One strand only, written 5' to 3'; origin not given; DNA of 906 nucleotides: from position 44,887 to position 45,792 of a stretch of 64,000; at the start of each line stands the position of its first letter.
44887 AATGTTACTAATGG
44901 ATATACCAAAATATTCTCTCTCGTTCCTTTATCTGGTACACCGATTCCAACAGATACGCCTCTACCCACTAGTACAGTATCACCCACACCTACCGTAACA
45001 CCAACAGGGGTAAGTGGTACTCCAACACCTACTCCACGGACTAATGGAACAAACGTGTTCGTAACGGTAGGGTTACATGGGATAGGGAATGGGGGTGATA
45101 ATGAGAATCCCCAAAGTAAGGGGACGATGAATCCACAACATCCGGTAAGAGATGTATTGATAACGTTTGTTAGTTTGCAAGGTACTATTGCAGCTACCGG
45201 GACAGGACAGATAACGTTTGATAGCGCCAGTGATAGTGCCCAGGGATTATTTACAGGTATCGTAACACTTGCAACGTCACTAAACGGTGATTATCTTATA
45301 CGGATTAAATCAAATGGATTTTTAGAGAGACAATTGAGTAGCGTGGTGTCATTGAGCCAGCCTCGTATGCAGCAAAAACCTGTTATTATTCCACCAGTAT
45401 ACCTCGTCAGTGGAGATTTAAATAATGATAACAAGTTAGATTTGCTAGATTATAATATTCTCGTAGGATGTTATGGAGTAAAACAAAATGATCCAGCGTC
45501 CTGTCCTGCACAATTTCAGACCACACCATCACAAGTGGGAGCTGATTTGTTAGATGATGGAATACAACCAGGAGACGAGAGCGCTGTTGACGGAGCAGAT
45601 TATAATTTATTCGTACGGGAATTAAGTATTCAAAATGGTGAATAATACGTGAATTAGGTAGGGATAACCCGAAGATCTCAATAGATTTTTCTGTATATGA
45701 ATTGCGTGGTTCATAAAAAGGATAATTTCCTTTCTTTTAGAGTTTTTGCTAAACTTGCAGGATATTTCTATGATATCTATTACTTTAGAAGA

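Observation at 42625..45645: A 1006-aa secreted protein with two tandem GH5-like catalytic modules and a C-terminal dockerin, alongside a second GH5 paralog: carbohydrate-degrading capacity with a cohesin-docking signal but no cohesin in the window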

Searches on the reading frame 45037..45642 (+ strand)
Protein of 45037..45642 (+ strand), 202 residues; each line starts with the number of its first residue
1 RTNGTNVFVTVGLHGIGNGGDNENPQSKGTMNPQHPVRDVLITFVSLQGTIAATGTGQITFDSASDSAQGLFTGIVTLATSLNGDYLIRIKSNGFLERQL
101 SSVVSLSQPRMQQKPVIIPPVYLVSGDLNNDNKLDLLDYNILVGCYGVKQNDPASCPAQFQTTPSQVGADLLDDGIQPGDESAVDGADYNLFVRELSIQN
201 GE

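Call 6: search_protein_families(library=pfam, proteins=[window:45037-45642:+], max_evalue=10)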
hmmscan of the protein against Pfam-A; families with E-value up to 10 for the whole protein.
seq(202 aa): 0 families

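Call 25: search_protein_representatives(protein=window:45037-45642:+)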
Query: 202 residues. Proteins with E-value up to 0.001 (for the whole library): 1512; up to 1e-10: 897; up to 1e-30: 22. The best 150 are listed.
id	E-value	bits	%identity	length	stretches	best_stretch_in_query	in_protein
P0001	5.1e-127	437.8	100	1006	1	1-202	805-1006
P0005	1.0e-44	169.2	46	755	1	4-202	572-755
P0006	5.0e-40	153.9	46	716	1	8-202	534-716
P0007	8.9e-39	149.8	49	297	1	8-199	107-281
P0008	1.4e-37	145.9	49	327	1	3-201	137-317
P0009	3.6e-37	144.6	51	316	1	4-202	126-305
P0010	3.0e-34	135.0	47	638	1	2-201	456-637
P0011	3.5e-34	134.8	46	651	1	4-201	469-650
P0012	5.8e-34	134.1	47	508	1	3-202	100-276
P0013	7.9e-34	133.7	45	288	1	3-201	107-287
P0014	5.3e-33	131.0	46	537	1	3-201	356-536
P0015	7.6e-33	130.5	43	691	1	9-201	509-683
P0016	3.3e-32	128.4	43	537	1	4-201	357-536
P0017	1.0e-31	126.8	44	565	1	13-201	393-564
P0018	1.6e-31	126.1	47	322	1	4-202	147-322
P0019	2.3e-31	125.6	44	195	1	4-200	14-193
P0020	3.1e-31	125.2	44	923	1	5-202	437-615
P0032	1.6e-29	119.6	49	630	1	8-202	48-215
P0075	3.1e-26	108.9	46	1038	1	5-202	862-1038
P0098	2.2e-25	106.1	41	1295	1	7-202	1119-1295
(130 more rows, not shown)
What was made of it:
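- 45037..45399 (+): X-module-like beta-sandwich (aa 805-925), starting with the family motif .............. Conserved as one unit with the dockerin in 1512 cluster representatives (call 25).
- On Type-II X-module-dockerin dyad: The two halves are conserved together in 1512 representatives (call 25).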

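Call 29: find_homologous_proteins(query=window:45037-45642:+, max_evalue=0.001)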
Query seq(202 aa): 144 candidates shared short words with the query, none scored E <= 0.001.

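Call 32: search_solved_structures(query=A2, max_evalue=1, show_alignments=4)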
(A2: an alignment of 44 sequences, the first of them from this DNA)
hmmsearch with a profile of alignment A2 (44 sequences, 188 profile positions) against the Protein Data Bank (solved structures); distinct sequences matched with E-value up to 1: 18.
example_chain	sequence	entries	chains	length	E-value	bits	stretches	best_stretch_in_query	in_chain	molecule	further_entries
2b59_B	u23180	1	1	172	2.9e-07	33.5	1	81-174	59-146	Cellulosomal scaffolding protein A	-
3kcp_A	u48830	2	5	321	1.1e-06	31.6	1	81-174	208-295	Cellulosomal-scaffolding protein A | Cellulosome anchoring protein cohesin region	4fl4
5g5d_B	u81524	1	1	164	3e-06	30.2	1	81-174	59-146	CELLULOSOMAL-SCAFFOLDING PROTEIN A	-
4u3s_B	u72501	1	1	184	2.1e-05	27.4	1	71-174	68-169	Cellulosomal scaffoldin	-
4wi0_B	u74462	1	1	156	3.6e-05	26.6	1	71-174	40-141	Cellulosomal scaffoldin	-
4fl4_A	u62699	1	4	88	0.0011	21.9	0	159-180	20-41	Glycoside hydrolase family 9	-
6kg9_A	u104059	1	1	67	0.0023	20.8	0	157-175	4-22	And cellulose-binding endoglucanase family 9 CelL ortholog dockerin domain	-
2yik_A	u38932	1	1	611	0.0039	20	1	115-180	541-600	ENDOGLUCANASE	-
6kgc_B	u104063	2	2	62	0.017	18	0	160-175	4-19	And cellulose-binding endoglucanase family 9 CelL ortholog dockerin domain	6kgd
6kge_D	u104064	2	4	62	0.023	17.5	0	158-183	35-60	And cellulose-binding endoglucanase family 9 CelL ortholog dockerin domain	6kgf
2y3n_B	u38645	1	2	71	0.028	17.3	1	120-174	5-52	CELLULOSOMAL FAMILY-48 PROCESSIVE GLYCOSIDE HYDROLASE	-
4cj0_A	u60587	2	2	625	0.038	16.8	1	115-180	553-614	ENDOGLUCANASE D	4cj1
1clc_A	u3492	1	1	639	0.04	16.7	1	115-180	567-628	ENDOGLUCANASE CELD; EC: 3.2.1.4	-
1daq_A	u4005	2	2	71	0.043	16.6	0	156-178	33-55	ENDOGLUCANASE SS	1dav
2mte_A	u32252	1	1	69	0.053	16.3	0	157-179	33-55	Cellulose 1,4-beta-cellobiosidase (reducing end) CelS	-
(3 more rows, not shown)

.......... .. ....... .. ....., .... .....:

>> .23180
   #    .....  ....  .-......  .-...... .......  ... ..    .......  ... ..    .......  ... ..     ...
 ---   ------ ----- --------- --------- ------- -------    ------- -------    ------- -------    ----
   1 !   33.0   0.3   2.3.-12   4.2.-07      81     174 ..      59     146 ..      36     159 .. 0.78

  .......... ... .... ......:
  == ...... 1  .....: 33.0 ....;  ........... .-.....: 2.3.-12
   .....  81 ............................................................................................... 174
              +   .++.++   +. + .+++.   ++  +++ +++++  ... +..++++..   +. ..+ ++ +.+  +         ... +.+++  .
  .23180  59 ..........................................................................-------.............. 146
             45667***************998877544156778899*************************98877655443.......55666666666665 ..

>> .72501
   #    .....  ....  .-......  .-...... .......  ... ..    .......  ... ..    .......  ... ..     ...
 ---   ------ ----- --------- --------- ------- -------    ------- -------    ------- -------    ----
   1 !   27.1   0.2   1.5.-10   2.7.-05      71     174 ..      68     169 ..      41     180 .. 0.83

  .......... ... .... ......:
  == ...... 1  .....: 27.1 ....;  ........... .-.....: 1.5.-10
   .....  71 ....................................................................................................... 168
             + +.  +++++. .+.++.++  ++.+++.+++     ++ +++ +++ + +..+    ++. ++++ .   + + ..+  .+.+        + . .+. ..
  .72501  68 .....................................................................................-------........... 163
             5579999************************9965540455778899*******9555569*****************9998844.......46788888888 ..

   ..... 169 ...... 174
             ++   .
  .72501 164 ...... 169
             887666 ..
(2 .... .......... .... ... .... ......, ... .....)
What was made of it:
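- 45400..45642 (+): Dockerin-like module (aa 926-1006): loop 1 D931-D942, a conserved Cys pair (C949, C960), loop 2 D974-D992, and two main helices. The family profile hits XDoc and dockerin chains in the PDB (call 32).
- On Type-II X-module-dockerin dyad: Profile A2: 2b59_B 2.9e-7, 3kcp 1.1e-6, 5g5d 3e-6, 4u3s_B 2.1e-5 and 4wi0_B 3.6e-5, against type-I dockerins at 1e-3 or weaker (call 32).
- Closest known: Type-I dockerins of cellulosomal enzymes. Different: They score weaker than XDoc against the family profile (1e-3 to 5e-2 against 3e-7, call 32).
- Type-I dockerins score weaker (call 32).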

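Call 33: search_protein_families(library=pfam, alignment_id=A2, max_evalue=0.01)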
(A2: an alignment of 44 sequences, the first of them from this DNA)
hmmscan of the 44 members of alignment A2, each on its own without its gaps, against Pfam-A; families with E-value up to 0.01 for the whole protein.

A. member 1, seq(202 aa): 0 families

B. families by the number of members that match (of 44 scanned): 12 families
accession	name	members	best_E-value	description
PF00404.24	Dockerin_1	38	3.6e-10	Dockerin type I domain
PF13620.12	CarboxypepD_reg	9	2.3e-05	Carboxypeptidase regulatory-like domain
PF13517.12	FG-GAP_3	7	5.6e-05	FG-GAP-like repeat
PF18962.6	Por_Secre_tail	6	0.0016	Secretion system C-terminal sorting domain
PF14686.12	fn3_3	3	0.00095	Polysaccharide lyase family 4, domain II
PF13860.13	FlgD_ig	2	0.0015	FlgD Ig-like domain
PF12985.13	DUF3869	1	0.0006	Domain of unknown function (DUF3869)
PF13202.12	EF-hand_5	1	0.0015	EF hand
PF09134.16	Invasin_D3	1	0.0016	Invasin, domain 3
PF14652.11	DUF4457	1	0.0045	Domain of unknown function (DUF4457)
PF11589.14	DUF3244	1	0.0076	Domain of unknown function (DUF3244)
PF08308.17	PEGA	1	0.009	PEGA domain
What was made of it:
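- Closest known: Type-I dockerins of cellulosomal enzymes. Same: Most family members reach PF00404 (call 33).
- Pfam Dockerin_1 hits 38 of 44 members, best 3.6e-10 (call 33). The window copy is the only one of 44 sampled members with no Pfam hit at all (calls 6, 33).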

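Call 38: search_protein_families(library=pfam, alignment_id=A3, max_evalue=0.00001)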
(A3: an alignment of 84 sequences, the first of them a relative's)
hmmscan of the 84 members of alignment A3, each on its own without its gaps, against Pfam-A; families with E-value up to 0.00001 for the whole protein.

A. member 1, P0005 (755 aa): 1 family
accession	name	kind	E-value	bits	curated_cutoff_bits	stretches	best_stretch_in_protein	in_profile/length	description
PF01229.23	Glyco_hydro_39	-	9.5e-08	31.7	26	1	205-368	151-288/472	Glycosyl hydrolases family 39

B. families by the number of members that match (of 84 scanned): 53 families (the first 25 are shown)
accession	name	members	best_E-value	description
PF00404.24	Dockerin_1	34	7.6e-10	Dockerin type I domain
PF00150.24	Cellulase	4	3.6e-34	Cellulase (glycosyl hydrolase family 5)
PF00722.28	Glyco_hydro_16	4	4e-24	Glycosyl hydrolases family 16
PF00092.34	VWA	4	2e-19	von Willebrand factor type A domain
PF13519.12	VWA_2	4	4.2e-16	von Willebrand factor type A domain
PF02018.23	CBM_4_9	4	1.3e-15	Carbohydrate binding domain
PF17210.9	SdrD_B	4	1e-14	SdrD B-like domain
PF01229.23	Glyco_hydro_39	4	2.3e-09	Glycosyl hydrolases family 39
PF12138.14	Spherulin4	2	5.1e-43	Spherulation-specific family 4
PF03935.22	SKN1_KRE6_Sbg1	2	5e-09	Beta-glucan synthesis-associated protein SKN1/KRE6/Sbg1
PF11790.14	Glyco_hydro_cc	2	5.9e-09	Glycosyl hydrolase catalytic core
PF13229.12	Beta_helix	2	1.1e-06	Right handed beta helix region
PF13620.12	CarboxypepD_reg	2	1.8e-06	Carboxypeptidase regulatory-like domain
PF00884.28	Sulfatase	1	5.6e-45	Sulfatase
PF08787.18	Alginate_lyase2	1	8.9e-45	Alginate lyase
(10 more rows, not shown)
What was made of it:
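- On Type-II X-module-dockerin dyad: Here it is on an enzyme, and in the family it is on many enzymes (call 38).
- Cargo diversity (call 38).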

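Call 52: predict_structure(alignment_id=A2)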
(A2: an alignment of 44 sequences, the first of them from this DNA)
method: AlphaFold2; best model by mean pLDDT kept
length: 202 residues; sequences in the alignment: 44
mean_pLDDT: 91.8   pTM: 0.88
mean pLDDT of the five models: 91.8, 91.1, 87.7, 86.6, 85.1
residues with pLDDT >= 90: 159; 70-90: 33; 50-70: 9; < 50: 1
segments of 3 or more residues with pLDDT < 50: none
pLDDT, mean of each block of 10 residues (from residue 1): 84 97 91 97 97 97 92 95 95 97 83 84 97 96 92 89 92 87 92 89 49
secondary structure, 60 per line:
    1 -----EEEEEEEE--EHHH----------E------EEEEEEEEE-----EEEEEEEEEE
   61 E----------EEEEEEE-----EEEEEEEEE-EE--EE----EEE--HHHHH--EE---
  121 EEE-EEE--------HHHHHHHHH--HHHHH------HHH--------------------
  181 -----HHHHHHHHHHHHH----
elements in order: E6-13 E37-45 E51-61 E72-78 E84-92 E104-106 H109-113 E121-123 E125-127 H136-144 H147-151 H186-198
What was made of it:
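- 45037..45399 (+): AF2 model pLDDT 91.8 with beta-strands at cassette residues 6-127 (call 52).
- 45400..45642 (+): Helices at cassette residues 136-151 and 186-198 in the model (call 52).
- On Dockerin (PF00404): Helices follow both loops in the model (call 52).
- On Type-II X-module-dockerin dyad: The AF2 two-domain model has pTM 0.88 (call 52).
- AF2 model pLDDT 91.8, pTM 0.88 (call 52). AF2 models the region confidently (call 52).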

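Call 55: fold_search(model_id=the predicted structure, library=pdb)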
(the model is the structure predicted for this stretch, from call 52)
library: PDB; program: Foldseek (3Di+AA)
matches with E <= 10: 1126; with E <= 0.001: 7
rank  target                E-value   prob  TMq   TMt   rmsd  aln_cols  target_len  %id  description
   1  4wi0_B                4.1e-05  1.00  0.43  0.53   6.1       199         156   13  Crystal structure of Coh3ScaB-XDoc_M2ScaA complex: A C-terminal interface mutant of type II Cohesin-X-Dockerin complex (released 2015-10-07)
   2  4u3s_B                4.4e-05  1.00  0.49  0.61   5.4       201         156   15  Crystal structure of Coh3ScaB-XDoc_M1ScaA complex: A N-terminal interface mutant of type II Cohesin-X-Dockerin complex (released 2015-07-29)
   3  3kcp_A                2.1e-04  1.00  0.47  0.34   6.4       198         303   14  Crystal structure of interacting Clostridium thermocellum multimodular components (released 2010-02-09)
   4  5k39_B                2.5e-04  1.00  0.48  0.61   6.0       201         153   10  THE TYPE II COHESIN DOCKERIN COMPLEX FROM CLOSTRIDIUM THERMOCELLUM (released 2017-03-29)
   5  2b59_B                2.8e-04  1.00  0.43  0.54   7.1       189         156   15  The type II cohesin dockerin complex (released 2005-10-11)
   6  5m0y_B                3.2e-04  1.00  0.48  0.60   5.9       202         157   10  Crystal Structure of the CohScaA-XDocCipB type II complex from Clostridium thermocellum at 1.5Angstrom resolution (released 2017-09-06)
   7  4fl4_L                7.4e-04  1.00  0.50  0.35   5.3       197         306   15  Scaffoldin conformation and dynamics revealed by a ternary complex from the Clostridium thermocellum cellulosome (released 2012-06-27)
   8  5g5d_B                1.1e-03  1.00  0.51  0.64   4.9       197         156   13  Crystal Structure of the CohScaC2-XDocCipA type II complex from Clostridium thermocellum (released 2017-04-05)
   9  4fl4_I                1.5e-03  1.00  0.51  0.35   5.4       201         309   14  Scaffoldin conformation and dynamics revealed by a ternary complex from the Clostridium thermocellum cellulosome (released 2012-06-27)
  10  4fl4_C                4.2e-03  1.00  0.43  0.30   7.3       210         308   13  Scaffoldin conformation and dynamics revealed by a ternary complex from the Clostridium thermocellum cellulosome (released 2012-06-27)
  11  8qox_B                1.9e-02  0.84  0.25  0.13   6.2       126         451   13  Two-component assembly of SlaA and SlaB S-layer proteins of Sulfolobus acidocaldarius (released 2024-02-21)
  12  3im1                  3.4e-02  0.51  0.22  0.15   8.2       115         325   10  Structure of the C-terminal Sec63 unit of yeast Brr2, P212121 Form (released 2009-08-25)
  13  4gqz_B                3.7e-02  0.82  0.25  0.30   8.6       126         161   10  Crystal Structure of S.CueP (released 2013-08-14)
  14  7os1_B                4.4e-02  0.90  0.22  0.03   6.1        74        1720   24  Cryo-EM structure of Brr2 in complex with Fbp21 (released 2022-02-23)
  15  3uiz_B                4.7e-02  0.21  0.15  0.19  10.3       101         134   11  Crystal structure of SefD_dscA in D2O (released 2012-05-02)
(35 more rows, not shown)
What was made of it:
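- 45037..45399 (+): The Foldseek top 10 are XDoc dyads aligned over ~200 columns (call 55).
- On Type-II X-module-dockerin dyad: Foldseek aligns ~190-200 columns to XDoc chains, TM up to 0.64 normalised by target (call 55).
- Closest known: Type-II X-module-dockerin. Same: They share the Y-x-(I/V)-K...(F/Y)-L strands, the GD(I/L)xxDNx(I/L)(N/D)(I/L)LD loop 1 and a Cys after helix 1 (calls 32, 55).
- The Foldseek PDB top 10 are all type-II XDoc dyads, with TM up to 0.64, followed by a sharp drop (call 55). The closest sequence and fold relatives are all protein-binding XDoc dyads solved in complex with cohesins (calls 32, 55).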

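Call 63: find_encoding_contigs(protein=P0005, flank=10000, max_places=2)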
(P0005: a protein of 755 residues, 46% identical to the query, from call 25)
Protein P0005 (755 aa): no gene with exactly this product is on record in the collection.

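Call 64: find_encoding_contigs(protein=P0019, flank=10000, max_places=2)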
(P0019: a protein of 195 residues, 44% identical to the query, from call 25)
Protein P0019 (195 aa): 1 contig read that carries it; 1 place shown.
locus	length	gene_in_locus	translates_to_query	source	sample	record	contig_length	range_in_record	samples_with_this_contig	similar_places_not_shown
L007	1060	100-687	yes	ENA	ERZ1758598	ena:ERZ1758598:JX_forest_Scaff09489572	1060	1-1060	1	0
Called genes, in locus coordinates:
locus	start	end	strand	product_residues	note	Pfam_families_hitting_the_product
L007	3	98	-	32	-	?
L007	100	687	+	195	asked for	-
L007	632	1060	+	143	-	?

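Call 65: find_encoding_contigs(protein=P0032, flank=10000, max_places=2)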
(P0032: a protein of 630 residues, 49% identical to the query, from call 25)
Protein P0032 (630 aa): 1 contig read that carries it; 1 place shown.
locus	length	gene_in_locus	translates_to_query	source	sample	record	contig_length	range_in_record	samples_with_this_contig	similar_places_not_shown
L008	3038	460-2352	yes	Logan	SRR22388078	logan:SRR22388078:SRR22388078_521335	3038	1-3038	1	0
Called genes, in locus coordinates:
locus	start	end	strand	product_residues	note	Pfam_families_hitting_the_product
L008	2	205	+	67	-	?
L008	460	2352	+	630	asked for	PF00404:Dockerin_1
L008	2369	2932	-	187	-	PF09335:VTT_dom (weak)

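Call 74: find_encoding_contigs(protein=P0098, flank=10000, max_places=2)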
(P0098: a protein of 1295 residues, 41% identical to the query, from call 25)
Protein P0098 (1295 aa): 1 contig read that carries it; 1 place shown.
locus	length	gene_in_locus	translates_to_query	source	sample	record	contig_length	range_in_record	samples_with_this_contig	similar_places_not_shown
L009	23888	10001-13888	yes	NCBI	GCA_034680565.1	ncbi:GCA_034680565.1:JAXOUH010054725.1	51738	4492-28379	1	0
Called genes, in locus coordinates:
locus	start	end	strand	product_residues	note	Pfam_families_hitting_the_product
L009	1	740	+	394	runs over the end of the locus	PF13091:PLDc_2 (weak)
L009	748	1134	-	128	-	-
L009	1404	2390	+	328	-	PF00579:tRNA-synt_1b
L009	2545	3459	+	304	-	PF00730:HhH-GPD, PF00633:HHH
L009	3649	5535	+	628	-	PF06480:FtsH_ext (weak), PF00004:AAA, PF07728:AAA_5 (weak), PF17862:AAA_lid_3, PF01434:Peptidase_M41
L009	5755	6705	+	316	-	PF02739:5_3_exonuc_N, PF01367:5_3_exonuc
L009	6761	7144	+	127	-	PF05635:23S_rRNA_IVP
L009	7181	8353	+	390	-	PF13439:Glyco_transf_4, PF00534:Glycos_transf_1, PF13692:Glyco_trans_1_4, PF13524:Glyco_trans_1_2 (weak)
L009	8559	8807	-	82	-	-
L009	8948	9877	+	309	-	PF01149:Fapy_DNA_glyco, PF06831:H2TH, PF06827:zf-FPG_IleRS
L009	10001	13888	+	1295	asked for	PF00884:Sulfatase, PF01663:Phosphodiest (faint), PF00404:Dockerin_1 (faint), PF16347:SGSH_C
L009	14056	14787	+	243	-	PF00696:AA_kinase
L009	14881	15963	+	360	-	PF02463:SMC_N, PF13175:AAA_15, PF13476:AAA_23, PF13514:AAA_27 (weak), PF13304:AAA_21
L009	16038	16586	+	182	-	PF28549:NDPSase_N, PF00293:NUDIX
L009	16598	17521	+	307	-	PF01256:Carb_kinase, PF02110:HK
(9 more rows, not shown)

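Call 75: find_encoding_contigs(protein=P0075, flank=10000, max_places=2)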
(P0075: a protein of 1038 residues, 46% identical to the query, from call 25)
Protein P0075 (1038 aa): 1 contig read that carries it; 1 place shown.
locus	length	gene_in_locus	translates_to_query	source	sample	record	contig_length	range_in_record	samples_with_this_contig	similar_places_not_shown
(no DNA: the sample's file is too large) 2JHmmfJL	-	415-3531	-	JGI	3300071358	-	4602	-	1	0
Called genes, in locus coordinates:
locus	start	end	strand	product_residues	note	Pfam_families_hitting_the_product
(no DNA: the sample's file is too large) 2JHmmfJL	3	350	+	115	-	?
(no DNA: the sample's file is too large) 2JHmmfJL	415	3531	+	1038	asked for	PF01229:Glyco_hydro_39 (faint)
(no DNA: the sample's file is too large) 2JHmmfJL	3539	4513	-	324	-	PF13354:Beta-lactamase2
